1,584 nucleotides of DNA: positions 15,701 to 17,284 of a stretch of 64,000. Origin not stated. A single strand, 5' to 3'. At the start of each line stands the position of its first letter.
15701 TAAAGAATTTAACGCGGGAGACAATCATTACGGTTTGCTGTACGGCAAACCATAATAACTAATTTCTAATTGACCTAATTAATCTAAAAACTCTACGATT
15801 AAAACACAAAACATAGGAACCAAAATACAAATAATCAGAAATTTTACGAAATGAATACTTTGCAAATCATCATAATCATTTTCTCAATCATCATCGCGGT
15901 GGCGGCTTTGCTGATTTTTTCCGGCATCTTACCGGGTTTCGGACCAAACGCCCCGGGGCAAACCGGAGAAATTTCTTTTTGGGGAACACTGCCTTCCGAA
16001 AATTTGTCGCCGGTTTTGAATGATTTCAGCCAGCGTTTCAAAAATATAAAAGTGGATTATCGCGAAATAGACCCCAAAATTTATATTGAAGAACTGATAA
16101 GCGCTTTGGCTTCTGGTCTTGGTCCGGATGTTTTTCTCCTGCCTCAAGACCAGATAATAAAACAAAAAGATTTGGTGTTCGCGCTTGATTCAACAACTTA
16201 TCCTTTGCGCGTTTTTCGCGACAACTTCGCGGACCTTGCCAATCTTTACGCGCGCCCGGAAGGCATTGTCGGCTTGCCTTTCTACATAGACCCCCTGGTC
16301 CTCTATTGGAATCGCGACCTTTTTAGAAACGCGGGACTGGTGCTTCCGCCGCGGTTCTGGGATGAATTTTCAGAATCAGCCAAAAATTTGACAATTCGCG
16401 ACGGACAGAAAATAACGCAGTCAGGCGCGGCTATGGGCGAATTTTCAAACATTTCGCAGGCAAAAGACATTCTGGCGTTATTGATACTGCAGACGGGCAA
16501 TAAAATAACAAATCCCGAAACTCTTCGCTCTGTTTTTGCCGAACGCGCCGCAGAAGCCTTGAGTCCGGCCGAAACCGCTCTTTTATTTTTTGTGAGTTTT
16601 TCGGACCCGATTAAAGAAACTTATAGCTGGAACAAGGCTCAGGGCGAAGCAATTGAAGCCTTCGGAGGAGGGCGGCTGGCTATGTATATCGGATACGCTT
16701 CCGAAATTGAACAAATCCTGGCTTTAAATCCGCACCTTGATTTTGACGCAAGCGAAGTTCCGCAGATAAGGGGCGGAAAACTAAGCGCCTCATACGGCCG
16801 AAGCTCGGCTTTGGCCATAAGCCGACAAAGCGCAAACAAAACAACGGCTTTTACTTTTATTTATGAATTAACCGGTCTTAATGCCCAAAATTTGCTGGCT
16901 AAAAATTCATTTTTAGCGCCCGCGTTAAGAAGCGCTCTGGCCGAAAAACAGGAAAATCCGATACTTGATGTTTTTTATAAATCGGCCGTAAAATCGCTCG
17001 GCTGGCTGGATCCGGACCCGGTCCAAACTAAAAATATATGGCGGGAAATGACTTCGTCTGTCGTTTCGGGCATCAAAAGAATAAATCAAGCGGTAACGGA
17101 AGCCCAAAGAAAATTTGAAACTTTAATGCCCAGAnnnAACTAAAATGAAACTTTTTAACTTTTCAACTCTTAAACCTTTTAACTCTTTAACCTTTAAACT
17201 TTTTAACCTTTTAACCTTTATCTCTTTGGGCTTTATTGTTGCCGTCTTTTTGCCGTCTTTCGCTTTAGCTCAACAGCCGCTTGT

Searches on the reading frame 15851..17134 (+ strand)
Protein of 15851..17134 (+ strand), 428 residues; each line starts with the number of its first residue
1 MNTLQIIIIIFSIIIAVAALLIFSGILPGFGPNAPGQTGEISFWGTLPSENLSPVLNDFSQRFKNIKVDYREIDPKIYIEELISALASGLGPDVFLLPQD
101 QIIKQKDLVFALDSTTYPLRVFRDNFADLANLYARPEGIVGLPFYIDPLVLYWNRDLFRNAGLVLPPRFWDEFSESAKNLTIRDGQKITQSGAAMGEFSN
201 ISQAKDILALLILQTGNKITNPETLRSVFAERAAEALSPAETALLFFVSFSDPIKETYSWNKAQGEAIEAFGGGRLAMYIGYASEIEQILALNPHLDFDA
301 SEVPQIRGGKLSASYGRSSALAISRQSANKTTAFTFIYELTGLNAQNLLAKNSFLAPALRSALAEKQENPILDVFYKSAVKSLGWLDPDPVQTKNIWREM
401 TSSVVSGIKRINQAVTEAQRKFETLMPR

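Call 3: search_protein_families(library=pfam, proteins=[window:15851-17134:+], max_evalue=1)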
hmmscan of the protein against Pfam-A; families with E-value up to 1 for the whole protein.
window:15851-17134:+ (428 aa): 2 families
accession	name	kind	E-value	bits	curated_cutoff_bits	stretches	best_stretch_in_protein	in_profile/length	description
PF01547.30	SBP_bac_1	-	1.6e-19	71.5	26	1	54-337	13-297/307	Bacterial extracellular solute-binding protein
PF13416.11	SBP_bac_8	-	1.2e-18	68.3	27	1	57-369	4-274/279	Bacterial extracellular solute-binding protein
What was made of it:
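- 15851..17137 (+): Membrane-anchored family-1 solute-binding protein (428 aa): N-terminal TM helix, disordered linker, MalE-type oligosaccharide-binding fold. It is the first gene of the SBP-pilin unit. SBP_bac_1 71.5 bits and SBP_bac_8 68.3 bits (call 3).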

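Call 4: search_protein_families(library=ncbifam, proteins=[window:15851-17134:+], max_evalue=1)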
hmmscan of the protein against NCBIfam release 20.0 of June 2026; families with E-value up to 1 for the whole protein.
window:15851-17134:+ (428 aa): 3 families
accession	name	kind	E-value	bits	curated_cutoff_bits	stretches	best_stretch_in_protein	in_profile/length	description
NF008211.0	PRK10974.1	equivalog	6.5e-05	21.7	411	1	138-181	137-182/439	sn-glycerol-3-phosphate ABC transporter substrate-binding protein UgpB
NF053763.1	ABCarbgalBndGanS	equivalog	0.0011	17.8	700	1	57-180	58-176/420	galactooligosaccharide ABC transporter substrate-binding protein GanS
TIGR03850.1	bind_CPR_0540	equivalog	0.0052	15.4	299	1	142-178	154-189/437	carbohydrate ABC transporter substrate-binding protein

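Call 32: search_solved_structures(query=window:15851-17134:+, max_evalue=0.01)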
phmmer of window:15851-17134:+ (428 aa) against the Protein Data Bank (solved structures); distinct sequences matched with E-value up to 0.01: 35.
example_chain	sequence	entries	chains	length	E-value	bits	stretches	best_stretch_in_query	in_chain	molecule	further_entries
4r9f_A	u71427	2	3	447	4.2e-10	42.4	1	82-369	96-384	MBP1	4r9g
8art_A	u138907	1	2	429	1.4e-08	37.3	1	32-181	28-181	Putative secreted maltose-binding protein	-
3quf_A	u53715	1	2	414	1.4e-07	34.1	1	29-182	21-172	Extracellular solute-binding protein, family 1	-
4qrz_A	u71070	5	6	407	2.6e-07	33.2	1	55-182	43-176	ABC-TYPE SUGAR TRANSPORTER | ABC transporter, substrate binding protein (Sugar)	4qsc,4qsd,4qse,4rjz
1eu8_A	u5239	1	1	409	1.4e-06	30.8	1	53-187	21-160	TREHALOSE/MALTOSE BINDING PROTEIN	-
3uor_A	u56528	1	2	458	2.4e-06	30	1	34-175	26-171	ABC transporter sugar binding protein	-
6pql_A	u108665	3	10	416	8.6e-06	28.2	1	30-186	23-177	ABC transporter sugar-binding protein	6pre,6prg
2hfb_A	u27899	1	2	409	1.4e-05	27.5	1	49-186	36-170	Sugar ABC transporter, sugar-binding protein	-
2heu_A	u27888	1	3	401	1.5e-05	27.4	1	50-186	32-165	Sugar ABC transporter, sugar-binding protein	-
2hq0_A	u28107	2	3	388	1.6e-05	27.3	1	50-186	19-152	Sugar ABC transporter, sugar-binding protein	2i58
6rjy_A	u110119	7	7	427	3.6e-05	26.2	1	52-183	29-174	Arabino-oligosaccharids-binding protein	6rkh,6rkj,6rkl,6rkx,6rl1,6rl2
5ci5_A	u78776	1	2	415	3.7e-05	26.1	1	50-184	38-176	Extracellular solute-binding protein family 1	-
6jb0_A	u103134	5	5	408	4.9e-05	25.7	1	138-239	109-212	ABC transporter, periplasmic substrate-binding protein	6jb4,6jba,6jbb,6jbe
6jam_A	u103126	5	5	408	5.1e-05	25.7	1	138-239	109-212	ABC transporter, periplasmic substrate-binding protein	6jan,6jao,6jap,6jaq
6jaz_A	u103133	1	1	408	5.2e-05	25.6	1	138-239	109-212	ABC transporter, periplasmic substrate-binding protein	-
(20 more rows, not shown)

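Call 33: find_homologous_proteins(query=window:15851-17134:+, max_evalue=1e-10)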
Query window:15851-17134:+ (428 aa): 282 proteins with E <= 1e-10 among 8000 candidates; the best 120 are listed.
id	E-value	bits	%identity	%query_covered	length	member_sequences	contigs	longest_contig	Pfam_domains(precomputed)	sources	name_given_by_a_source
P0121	8.8e-268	906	100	96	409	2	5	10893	PF13416.12,PF01547.31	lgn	-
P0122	9.5e-210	715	74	95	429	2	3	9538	PF13416.12,PF01547.31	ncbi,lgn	-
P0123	1.5e-206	704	73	100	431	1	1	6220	PF13416.12,PF01547.31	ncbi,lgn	-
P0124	2.6e-200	684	72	100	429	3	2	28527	PF13416.12,PF01547.31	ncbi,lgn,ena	ncbi:MAG: extracellular solute-binding protein [Patescibacteria group bacterium]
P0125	1.2e-199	682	70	100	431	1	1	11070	PF13416.12,PF01547.31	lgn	-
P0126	1.9e-198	678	71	100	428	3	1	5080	PF13416.12,PF01547.31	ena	-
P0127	3.0e-198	677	69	100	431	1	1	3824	PF13416.12,PF01547.31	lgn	-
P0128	1.5e-197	675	70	100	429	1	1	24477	PF13416.12,PF01547.31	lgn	-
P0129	6.5e-197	673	69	100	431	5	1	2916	PF13416.12,PF01547.31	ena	-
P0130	2.7e-183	628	64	100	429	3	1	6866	PF13416.12,PF01547.31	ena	-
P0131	3.8e-181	621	66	100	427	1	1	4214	PF13416.12,PF01547.31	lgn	-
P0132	1.6e-180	619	64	100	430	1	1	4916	PF13416.12,PF01547.31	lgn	-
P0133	1.3e-179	615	70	89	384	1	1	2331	PF13416.12,PF01547.31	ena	-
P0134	7.1e-179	613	65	100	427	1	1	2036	PF13416.12,PF01547.31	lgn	-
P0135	9.3e-179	613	64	100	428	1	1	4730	PF13416.12,PF01547.31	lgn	-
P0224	1.7e-86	309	39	97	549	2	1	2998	PF13416.12,PF18895.6,PF01547.31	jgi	jgi:ABC-type glycerol-3-phosphate transport system substrate-binding protein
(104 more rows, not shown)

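Call 36: find_related_loci(query=A2, collection=genome_contigs, flank=8000)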
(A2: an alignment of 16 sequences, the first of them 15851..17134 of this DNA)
Query A2 (428 aa) in genome_contigs; peptide patterns used: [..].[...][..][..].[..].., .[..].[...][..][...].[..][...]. (x = any residue, [..] = any of these).
600 stretches matched a pattern (row limit reached: there are more); 581 encode a relative of the query (tblastn E <= 1e-3); the best 80 are kept; 80 distinct loci.
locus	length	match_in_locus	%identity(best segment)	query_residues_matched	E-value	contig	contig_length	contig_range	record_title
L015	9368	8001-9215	74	23-428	0e+0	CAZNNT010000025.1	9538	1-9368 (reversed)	MAG TPA_asm: uncultured Candidatus Saccharibacteria bacterium isolate SRP090828_co3_7 genome assembly, contig: NODE_1480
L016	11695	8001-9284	62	1-428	1e-171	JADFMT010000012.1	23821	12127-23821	MAG: Patescibacteria group bacterium isolate B5T1B11 B5T1B11_NODE293, whole genome shotgun sequence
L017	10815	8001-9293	43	1-426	7e-114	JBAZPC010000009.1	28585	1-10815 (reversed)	MAG: Candidatus Paceibacterota bacterium isolate SO_2017_SWC_20 scaffold_1407_c1_LP-4_2017, whole genome shotgun sequenc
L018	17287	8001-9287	41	1-426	2e-107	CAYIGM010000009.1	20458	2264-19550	MAG TPA_asm: uncultured Candidatus Saccharibacteria bacterium isolate ERP119705_co22_125 genome assembly, contig: NODE_2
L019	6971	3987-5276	42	1-426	5e-106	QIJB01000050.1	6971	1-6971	MAG: Candidatus Campbellbacteria bacterium isolate SZUA-82 Ga0063293_10014663, whole genome shotgun sequence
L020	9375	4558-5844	40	1-422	2e-103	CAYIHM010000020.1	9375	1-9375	MAG TPA_asm: uncultured Candidatus Saccharibacteria bacterium isolate ERP119705_co24_246 genome assembly, contig: NODE_1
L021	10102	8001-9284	41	1-423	4e-103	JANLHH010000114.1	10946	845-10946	MAG: Patescibacteria group bacterium isolate P6-12 k99_44913, whole genome shotgun sequence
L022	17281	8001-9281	43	1-425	2e-103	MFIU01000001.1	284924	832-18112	MAG: Candidatus Giovannonibacteria bacterium RIFOXYD1_FULL_48_21 rifoxyd1_full_scaffold_20, whole genome shotgun sequenc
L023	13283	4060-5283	43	19-419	3e-102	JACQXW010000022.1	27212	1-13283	MAG: Candidatus Terrybacteria bacterium isolate NC_groundwater_1525_Pr4_S-0.2um_41_30 SR1-18-Sp2_scaffold_11932, whole g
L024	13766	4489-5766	42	1-421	3e-102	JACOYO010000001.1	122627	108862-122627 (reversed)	MAG: Parcubacteria group bacterium isolate NC_groundwater_181_Ag_S-0.1um_44_14 S4_GD2017_2_S1_scaffold_53, whole genome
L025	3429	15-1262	42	16-428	3e-104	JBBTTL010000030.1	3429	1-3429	MAG: Patescibacteria group bacterium isolate H52-bin127_1 H52_bin127_1_000000000030, whole genome shotgun sequence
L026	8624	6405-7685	41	2-426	5e-102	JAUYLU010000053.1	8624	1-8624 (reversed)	MAG: bacterium isolate C24_metabat.bin.53 C24_k141_944861, whole genome shotgun sequence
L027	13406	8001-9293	40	1-426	9e-101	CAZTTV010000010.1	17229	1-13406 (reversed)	MAG TPA_asm: uncultured Candidatus Saccharibacteria bacterium isolate SRP128015_co3_109 genome assembly, contig: NODE_34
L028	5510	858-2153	40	1-428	2e-99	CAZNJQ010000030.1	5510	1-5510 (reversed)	MAG TPA_asm: uncultured Candidatus Saccharibacteria bacterium isolate ERP119705_co17_656 genome assembly, contig: NODE_2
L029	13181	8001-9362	41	1-428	1e-95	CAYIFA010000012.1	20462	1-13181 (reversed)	MAG TPA_asm: uncultured Candidatus Saccharibacteria bacterium isolate ERP119705_co1_703 genome assembly, contig: NODE_28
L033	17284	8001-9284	40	1-426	5e-97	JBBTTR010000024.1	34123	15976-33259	MAG: Patescibacteria group bacterium isolate H52-bin007_1 H52_bin007_1_000000000024, whole genome shotgun sequence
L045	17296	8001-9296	38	1-426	3e-91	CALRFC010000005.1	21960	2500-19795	MAG: Candidatus Nomurabacteria bacterium isolate Ike-100m-33 genome assembly, contig: Ike-100-c815, whole genome shotgun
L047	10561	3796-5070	37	1-426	4e-91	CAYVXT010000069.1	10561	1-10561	MAG TPA_asm: uncultured Candidatus Saccharibacteria bacterium isolate binchicken_co200_56 genome assembly, contig: k141_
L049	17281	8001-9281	38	1-426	1e-90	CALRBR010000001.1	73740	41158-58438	MAG: Candidatus Taylorbacteria bacterium isolate AH-24oct19-230 genome assembly, contig: AH-24oct19-C524, whole genome s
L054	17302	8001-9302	38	1-426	1e-89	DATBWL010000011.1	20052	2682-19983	MAG TPA_asm: Candidatus Paceibacterota bacterium isolate SMAG_U7540 k141_1100689, whole genome shotgun sequence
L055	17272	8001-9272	35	12-428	1e-89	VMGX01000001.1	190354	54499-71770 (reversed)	MAG: Parcubacteria group bacterium Athens0714_16 Athens071416_scaffold_107, whole genome shotgun sequence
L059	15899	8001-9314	37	2-428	4e-89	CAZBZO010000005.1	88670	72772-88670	MAG TPA_asm: uncultured Candidatus Saccharibacteria bacterium isolate SRP219642_co9_82 genome assembly, contig: NODE_105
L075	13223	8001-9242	38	19-428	6e-86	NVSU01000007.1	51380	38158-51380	MAG: Candidatus Wolfebacteria bacterium isolate NORP133 Contig_source1383C_1548, whole genome shotgun sequence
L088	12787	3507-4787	36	4-426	2e-84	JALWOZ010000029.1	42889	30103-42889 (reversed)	MAG: Candidatus Kaiserbacteria bacterium isolate M2_maxbin2_scaf2bin.264 M2_NODE_608_length_42889_cov_8.552266, whole ge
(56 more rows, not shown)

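Call 43: search_protein_families(library=pfam, proteins=[L088:623-2803:-, L029:198-2717:-, L055:14063-15619:-, L047:9083-10543:-, L023:8294-9625:-, L059:9335-11545:+, L045:3830-6310:-, L033:12197-14407:-, L018:914-3145:+, L049:66-2357:+], max_evalue=0.001)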
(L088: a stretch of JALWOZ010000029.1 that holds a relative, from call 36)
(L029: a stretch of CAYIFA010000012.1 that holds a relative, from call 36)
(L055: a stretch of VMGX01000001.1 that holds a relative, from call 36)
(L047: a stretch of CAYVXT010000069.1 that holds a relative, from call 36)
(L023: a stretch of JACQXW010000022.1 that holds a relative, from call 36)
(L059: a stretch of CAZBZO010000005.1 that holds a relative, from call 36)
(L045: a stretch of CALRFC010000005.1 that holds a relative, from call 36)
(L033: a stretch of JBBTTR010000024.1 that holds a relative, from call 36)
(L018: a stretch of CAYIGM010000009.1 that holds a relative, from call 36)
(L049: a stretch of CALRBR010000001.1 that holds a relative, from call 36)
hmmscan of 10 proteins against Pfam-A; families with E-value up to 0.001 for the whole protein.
L088:623-2803:- (726 aa): 7 families
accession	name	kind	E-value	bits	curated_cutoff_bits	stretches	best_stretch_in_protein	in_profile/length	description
PF00270.35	DEAD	-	1.3e-22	80.7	26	1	277-454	1-164/167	DEAD/DEAH box helicase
PF00271.37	Helicase_C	-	4.1e-18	66.1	23.5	1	535-620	27-109/110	Helicase conserved C-terminal domain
PF17191.10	RecG_wedge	-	8.3e-15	55.2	23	1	16-169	12-152/162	RecG wedge domain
PF04851.21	ResIII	-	3.3e-14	53.5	22.5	1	276-449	4-162/164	Type III restriction enzyme, res subunit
PF19833.4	RecG_dom3_C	-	3.8e-08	33.7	26.8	1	651-712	3-66/87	ATP-dependent DNA helicase RecG, domain 3, C-terminal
PF13604.12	AAA_30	-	2.7e-07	30.9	27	1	276-432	2-110/191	AAA domain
PF13191.12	AAA_16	-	0.0007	20.6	32.6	0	282-347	10-81/167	AAA ATPase domain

L029:198-2717:- (839 aa): 6 families
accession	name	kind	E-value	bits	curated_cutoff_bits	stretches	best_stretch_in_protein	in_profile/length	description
PF07724.20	AAA_2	-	1.9e-38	132.5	27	1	583-744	1-165/166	AAA domain (Cdc48 subfamily)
PF10431.15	ClpB_D2-small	-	3.7e-22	78.6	21.9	1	751-830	1-80/81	C-terminal, D2-small domain, of ClpB protein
PF17871.7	AAA_lid_9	-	1.9e-10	41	22.8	1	452-516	2-66/104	AAA lid domain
PF07728.20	AAA_5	-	5e-09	36.7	22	1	588-704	2-125/139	AAA domain (dynein-related subfamily)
PF00004.35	AAA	-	3.7e-07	31.1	21.2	1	589-705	2-113/131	ATPase family associated with various cellular activities (AAA)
PF20030.5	bpMoxR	-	0.00052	19.6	27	0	588-701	34-145/205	MoxR domain in the MoxR-vWA-beta-propeller ternary systems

L055:14063-15619:- (518 aa): 10 families
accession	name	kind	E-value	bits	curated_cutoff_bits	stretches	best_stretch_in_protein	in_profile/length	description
PF00009.33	GTP_EFTU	-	3.1e-38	131.7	26.5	1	30-191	5-183/188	Elongation factor Tu GTP binding domain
PF11987.13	IF-2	-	8.3e-25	87.4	27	1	315-412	21-117/117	Translation-initiation factor 2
PF22042.2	EF-G_D2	-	9.2e-16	58.2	27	1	207-280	2-78/84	Elongation factor G domain 2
PF01926.29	MMR_HSR1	-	4e-12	46.7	21.9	1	31-141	2-113/113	50S ribosome-binding GTPase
PF00071.28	Ras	-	1.2e-06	28.7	21.6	1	31-189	2-155/162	Ras family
PF00350.29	Dynamin_N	-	1.6e-06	28.7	27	0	31-67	1-37/168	Dynamin family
PF08477.19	Roc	-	6.6e-06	26.8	27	1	31-143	2-119/119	Ras of Complex, Roc, domain of DAPkinase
PF10662.15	PduV-EutP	-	0.00021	21.5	21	0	34-187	7-138/143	Ethanolamine utilisation - propanediol utilisation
PF02421.24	FeoB_N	-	0.00033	20.6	27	0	31-188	3-154/156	Ferrous iron transport protein B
PF03144.31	GTP_EFTU_D2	-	0.00054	20.8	30.3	0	445-496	3-56/73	Elongation factor Tu domain 2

L047:9083-10543:- (486 aa): 0 families

L023:8294-9625:- (443 aa): 1 family
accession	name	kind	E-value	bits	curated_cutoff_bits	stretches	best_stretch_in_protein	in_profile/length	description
PF01145.31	Band_7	-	1.9e-06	28.5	23.6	1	223-356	53-175/176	SPFH domain / Band 7 family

L059:9335-11545:+ (737 aa): 3 families
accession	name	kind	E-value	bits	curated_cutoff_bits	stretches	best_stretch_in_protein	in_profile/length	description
PF16656.11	Pur_ac_phosph_N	-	1.5e-12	48.4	30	0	250-306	39-93/93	Purple acid Phosphatase, N-terminal domain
PF18895.5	T4SS_pilin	-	2.1e-08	34.5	26.6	1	665-722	15-71/71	Type IV secretion system pilin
PF16655.11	PhoD_N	-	0.00014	22.8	30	0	267-301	54-88/90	PhoD-like phosphatase, N-terminal domain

L045:3830-6310:- (826 aa): 0 families

L033:12197-14407:- (736 aa): 5 families
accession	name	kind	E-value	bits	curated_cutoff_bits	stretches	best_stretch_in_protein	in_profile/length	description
PF00133.28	tRNA-synt_1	-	5.9e-127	424.3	22.7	1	34-590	1-414/414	tRNA synthetases class I (I, L, M and V)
PF08264.19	Anticodon_1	-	1.1e-25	90.7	25.1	1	630-735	1-105/148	Anticodon-binding domain of tRNA ligase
PF09334.17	tRNA-synt_1g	-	3.4e-24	85.8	20.1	2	403-598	193-375/391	tRNA synthetases class I (M)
PF13603.12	tRNA-synt_1_2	-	2.3e-05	24.4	25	0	277-316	106-145/185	Leucyl-tRNA synthetase, editing domain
PF01406.26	tRNA-synt_1e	-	8.3e-05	22.5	27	0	529-578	232-281/301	tRNA synthetases class I (C) catalytic domain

L018:914-3145:+ (744 aa): 8 families
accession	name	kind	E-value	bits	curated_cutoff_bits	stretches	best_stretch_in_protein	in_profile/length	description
PF02518.31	HATPase_c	-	3.5e-30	105.1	26.4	1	629-739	2-110/111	Histidine kinase-, DNA gyrase B-, and HSP90-like ATPase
PF00512.31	HisKA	-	5.6e-16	58.8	26.9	1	514-582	1-66/66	His Kinase A (phospho-acceptor) domain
PF13426.13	PAS_9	-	1.2e-13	51.7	27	1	403-505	2-101/103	PAS domain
PF00989.32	PAS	-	1.6e-10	41.4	22.6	1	394-505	3-113/113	PAS fold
PF00672.30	HAMP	-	4.1e-09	37.1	25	1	346-387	10-51/53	HAMP domain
PF08448.16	PAS_4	-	2.5e-05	24.9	23.1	1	400-506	3-106/110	PAS fold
PF13581.12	HATPase_c_2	-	7.4e-05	23.2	27.4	1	631-716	30-112/127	Histidine kinase-like ATPase domain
PF13188.13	PAS_8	-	0.00012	22.3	21.8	1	396-436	5-45/65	PAS domain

L049:66-2357:+ (764 aa): 0 families

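Call 72: find_encoding_contigs(protein=P0224, flank=5000, max_places=4)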
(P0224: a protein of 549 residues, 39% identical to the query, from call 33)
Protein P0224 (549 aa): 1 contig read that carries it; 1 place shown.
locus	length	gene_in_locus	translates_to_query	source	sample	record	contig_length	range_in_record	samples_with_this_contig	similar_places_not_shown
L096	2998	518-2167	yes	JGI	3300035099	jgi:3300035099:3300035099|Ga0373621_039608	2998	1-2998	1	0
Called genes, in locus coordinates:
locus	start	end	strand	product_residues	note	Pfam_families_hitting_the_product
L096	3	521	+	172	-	?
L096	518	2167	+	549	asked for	PF01547:SBP_bac_1, PF13416:SBP_bac_8, PF18895:T4SS_pilin (weak)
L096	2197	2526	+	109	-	PF04956:TrbC (weak), PF18895:T4SS_pilin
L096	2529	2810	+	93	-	PF18895:T4SS_pilin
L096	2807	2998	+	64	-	?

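Call 73: list_cluster_members(proteins=[P0224])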
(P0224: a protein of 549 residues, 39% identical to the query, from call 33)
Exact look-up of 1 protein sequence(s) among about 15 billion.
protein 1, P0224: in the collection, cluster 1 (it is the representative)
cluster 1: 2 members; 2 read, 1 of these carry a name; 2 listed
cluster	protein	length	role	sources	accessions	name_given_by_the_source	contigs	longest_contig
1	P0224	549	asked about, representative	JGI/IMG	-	ABC-type glycerol-3-phosphate transport system substrate-binding protein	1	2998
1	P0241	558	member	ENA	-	-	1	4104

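Call 75: search_protein_families(library=pfam, proteins=[P0241, P0224, L075:9258-10415:+, L054:9320-10723:+, L023:5330-6322:+], max_evalue=0.01)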
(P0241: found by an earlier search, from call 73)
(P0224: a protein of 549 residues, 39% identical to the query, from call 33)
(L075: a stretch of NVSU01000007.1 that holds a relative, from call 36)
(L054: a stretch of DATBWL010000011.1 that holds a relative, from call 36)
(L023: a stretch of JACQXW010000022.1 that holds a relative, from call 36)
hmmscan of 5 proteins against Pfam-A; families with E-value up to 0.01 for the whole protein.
P0241 (558 aa): 3 families
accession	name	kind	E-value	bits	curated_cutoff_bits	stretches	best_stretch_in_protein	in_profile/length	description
PF13416.11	SBP_bac_8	-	5.5e-15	56.3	27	1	56-365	3-265/279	Bacterial extracellular solute-binding protein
PF01547.30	SBP_bac_1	-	1.6e-13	51.8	26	1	133-344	104-301/307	Bacterial extracellular solute-binding protein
PF18895.5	T4SS_pilin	-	4.5e-06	27.1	26.6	1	483-540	15-71/71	Type IV secretion system pilin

P0224 (549 aa): 4 families
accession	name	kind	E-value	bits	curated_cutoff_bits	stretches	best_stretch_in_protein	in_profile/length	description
PF13416.11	SBP_bac_8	-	1.2e-20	74.9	27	1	58-365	5-265/279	Bacterial extracellular solute-binding protein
PF01547.30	SBP_bac_1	-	1e-16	62.3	26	1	84-344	37-301/307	Bacterial extracellular solute-binding protein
PF18895.5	T4SS_pilin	-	1e-06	29.1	26.6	1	476-533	15-71/71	Type IV secretion system pilin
PF04956.18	TrbC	-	0.0042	17.7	27.9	1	463-533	35-98/98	TrbC/VIRB2 pilin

L075:9258-10415:+ (386 aa): 3 families
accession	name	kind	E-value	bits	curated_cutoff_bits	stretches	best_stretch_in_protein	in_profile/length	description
PF18895.5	T4SS_pilin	-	5.2e-09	36.5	26.6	1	305-371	7-71/71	Type IV secretion system pilin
PF04956.18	TrbC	-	0.00049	20.7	27.9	1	305-370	39-97/98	TrbC/VIRB2 pilin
PF16656.11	Pur_ac_phosph_N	-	0.0025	18.8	30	0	145-226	4-85/93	Purple acid Phosphatase, N-terminal domain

L054:9320-10723:+ (468 aa): 1 family
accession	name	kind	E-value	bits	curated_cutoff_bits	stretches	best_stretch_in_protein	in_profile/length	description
PF18895.5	T4SS_pilin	-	1.5e-09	38.2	26.6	1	391-448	15-71/71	Type IV secretion system pilin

L023:5330-6322:+ (331 aa): 3 families
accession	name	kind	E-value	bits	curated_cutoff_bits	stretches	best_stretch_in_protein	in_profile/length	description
PF13205.12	Big_5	-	2.2e-25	89.9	23.6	1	33-136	3-105/105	Bacterial Ig-like domain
PF18895.5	T4SS_pilin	-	0.0022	18.5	26.6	1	249-304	13-66/71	Type IV secretion system pilin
PF04956.18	TrbC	-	0.0025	18.4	27.9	1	245-309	41-98/98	TrbC/VIRB2 pilin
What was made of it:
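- First-position genes with Big_5 or FN3-like N-terminal domains occur in L023, L059 and L075 (calls 43, 75). Large Ig-like or FN3-like head domains on first-position members (calls 43, 75) suit an exposed filament or adhesin better than a channel.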

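Call 90: predict_structure(alignment_id=A2)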
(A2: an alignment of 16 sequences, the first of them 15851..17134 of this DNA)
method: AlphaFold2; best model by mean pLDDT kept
length: 428 residues; sequences in the alignment: 16
mean_pLDDT: 86.2   pTM: 0.84
mean pLDDT of the five models: 86.2, 84.8, 77.4, 75.4, 71.3
residues with pLDDT >= 90: 241; 70-90: 131; 50-70: 43; < 50: 13
segments of 3 or more residues with pLDDT < 50: 25-36
pLDDT, mean of each block of 10 residues (from residue 1): 82 77 46 55 95 95 93 94 91 95 89 88 93 91 97 95 92 90 82 83 91 73 64 66 86 68 80 93 94 94 87 93 94 95 94 92 91 95 86 91 88 91 75
secondary structure, 60 per line:
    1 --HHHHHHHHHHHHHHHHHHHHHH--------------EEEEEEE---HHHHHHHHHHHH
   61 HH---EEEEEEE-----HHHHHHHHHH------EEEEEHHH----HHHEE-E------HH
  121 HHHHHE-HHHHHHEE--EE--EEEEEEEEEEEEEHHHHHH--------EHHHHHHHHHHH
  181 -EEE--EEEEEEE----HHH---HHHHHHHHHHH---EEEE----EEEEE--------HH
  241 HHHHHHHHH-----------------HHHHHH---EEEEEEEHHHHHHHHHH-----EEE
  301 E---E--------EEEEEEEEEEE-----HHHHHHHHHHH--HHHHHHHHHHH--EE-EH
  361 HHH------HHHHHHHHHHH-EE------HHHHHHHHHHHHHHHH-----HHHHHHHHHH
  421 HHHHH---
elements in order: H3-24 E39-45 H49-62 E66-72 H78-87 E94-98 H119-125 H128-133 E142-154 H155-160 H170-180 E182-184 E187-193 H204-214 E218-221 E226-230 H239-249 H267-272 E276-282 H283-292 E298-301 E314-324 H330-340 H343-353 H360-363 H370-380 H390-405 H411-425
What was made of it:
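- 15851..17137 (+): AlphaFold pLDDT 86.2, pTM 0.84, helix 3-24 (call 90).
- On Family-1 extracellular solute-binding protein (the upstream gene): 71.5 and 68.3 bits (call 3). pTM 0.84 (call 90).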
